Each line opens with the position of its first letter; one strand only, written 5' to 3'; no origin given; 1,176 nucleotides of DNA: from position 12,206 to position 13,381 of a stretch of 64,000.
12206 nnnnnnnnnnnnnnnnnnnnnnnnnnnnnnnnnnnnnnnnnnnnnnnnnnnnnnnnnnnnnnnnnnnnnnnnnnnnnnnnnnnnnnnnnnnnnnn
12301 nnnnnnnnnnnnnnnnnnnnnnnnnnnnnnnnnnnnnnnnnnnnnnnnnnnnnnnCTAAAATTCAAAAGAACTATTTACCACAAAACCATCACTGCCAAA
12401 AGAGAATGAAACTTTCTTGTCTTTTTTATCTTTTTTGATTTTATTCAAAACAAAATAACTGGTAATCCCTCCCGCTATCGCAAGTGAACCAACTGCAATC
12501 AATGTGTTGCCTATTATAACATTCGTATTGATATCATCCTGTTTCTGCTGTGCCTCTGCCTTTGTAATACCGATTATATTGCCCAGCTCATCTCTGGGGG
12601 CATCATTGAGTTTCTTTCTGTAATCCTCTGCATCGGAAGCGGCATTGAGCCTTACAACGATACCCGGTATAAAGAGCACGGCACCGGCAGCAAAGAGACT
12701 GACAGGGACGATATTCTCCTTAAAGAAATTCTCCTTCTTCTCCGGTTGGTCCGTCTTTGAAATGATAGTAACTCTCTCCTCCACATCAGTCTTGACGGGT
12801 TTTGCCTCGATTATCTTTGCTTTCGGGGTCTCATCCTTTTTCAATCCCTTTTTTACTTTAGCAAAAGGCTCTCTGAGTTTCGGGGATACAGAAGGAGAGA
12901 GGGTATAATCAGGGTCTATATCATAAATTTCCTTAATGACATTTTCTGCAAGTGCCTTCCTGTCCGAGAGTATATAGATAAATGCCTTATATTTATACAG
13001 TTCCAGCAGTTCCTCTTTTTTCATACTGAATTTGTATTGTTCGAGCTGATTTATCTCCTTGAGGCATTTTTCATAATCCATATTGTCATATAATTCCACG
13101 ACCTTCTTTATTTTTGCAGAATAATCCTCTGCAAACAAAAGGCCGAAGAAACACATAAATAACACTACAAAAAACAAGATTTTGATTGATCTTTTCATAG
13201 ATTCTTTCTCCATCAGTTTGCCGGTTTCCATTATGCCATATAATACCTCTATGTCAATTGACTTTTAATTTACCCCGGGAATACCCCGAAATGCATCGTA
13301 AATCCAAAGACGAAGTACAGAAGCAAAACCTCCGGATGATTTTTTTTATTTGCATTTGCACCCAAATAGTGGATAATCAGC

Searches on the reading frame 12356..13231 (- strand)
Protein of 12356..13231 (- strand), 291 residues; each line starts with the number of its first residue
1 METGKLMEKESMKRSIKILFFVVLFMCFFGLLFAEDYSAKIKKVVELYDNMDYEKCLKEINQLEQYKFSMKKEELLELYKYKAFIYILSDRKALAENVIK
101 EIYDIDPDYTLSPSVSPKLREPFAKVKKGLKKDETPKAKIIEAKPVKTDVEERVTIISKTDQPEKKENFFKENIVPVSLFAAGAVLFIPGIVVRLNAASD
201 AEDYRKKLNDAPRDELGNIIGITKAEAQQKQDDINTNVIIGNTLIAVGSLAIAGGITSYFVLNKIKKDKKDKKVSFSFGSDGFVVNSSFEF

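Call 8: search_protein_families(library=pfam, proteins=[window:12356-13231:-], max_evalue=0.01)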
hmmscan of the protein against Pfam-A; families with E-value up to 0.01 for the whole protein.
window:12356-13231:- (291 aa): 1 family
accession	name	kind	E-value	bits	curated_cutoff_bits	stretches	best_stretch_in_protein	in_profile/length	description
PF17651.6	Raco_middle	-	0.0091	16.1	26.8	0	191-245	41-95/163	RACo middle region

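Call 13: search_protein_families(library=ncbifam, proteins=[window:12356-13231:-], max_evalue=0.01)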
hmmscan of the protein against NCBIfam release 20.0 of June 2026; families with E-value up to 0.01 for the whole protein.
window:12356-13231:- (291 aa): 1 family
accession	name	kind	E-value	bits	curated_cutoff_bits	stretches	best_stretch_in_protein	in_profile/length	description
NF038027.1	TssQ_fam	subfamily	1.3e-08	35.3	65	1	38-114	7-82/100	TssQ family T6SS-associated lipoprotein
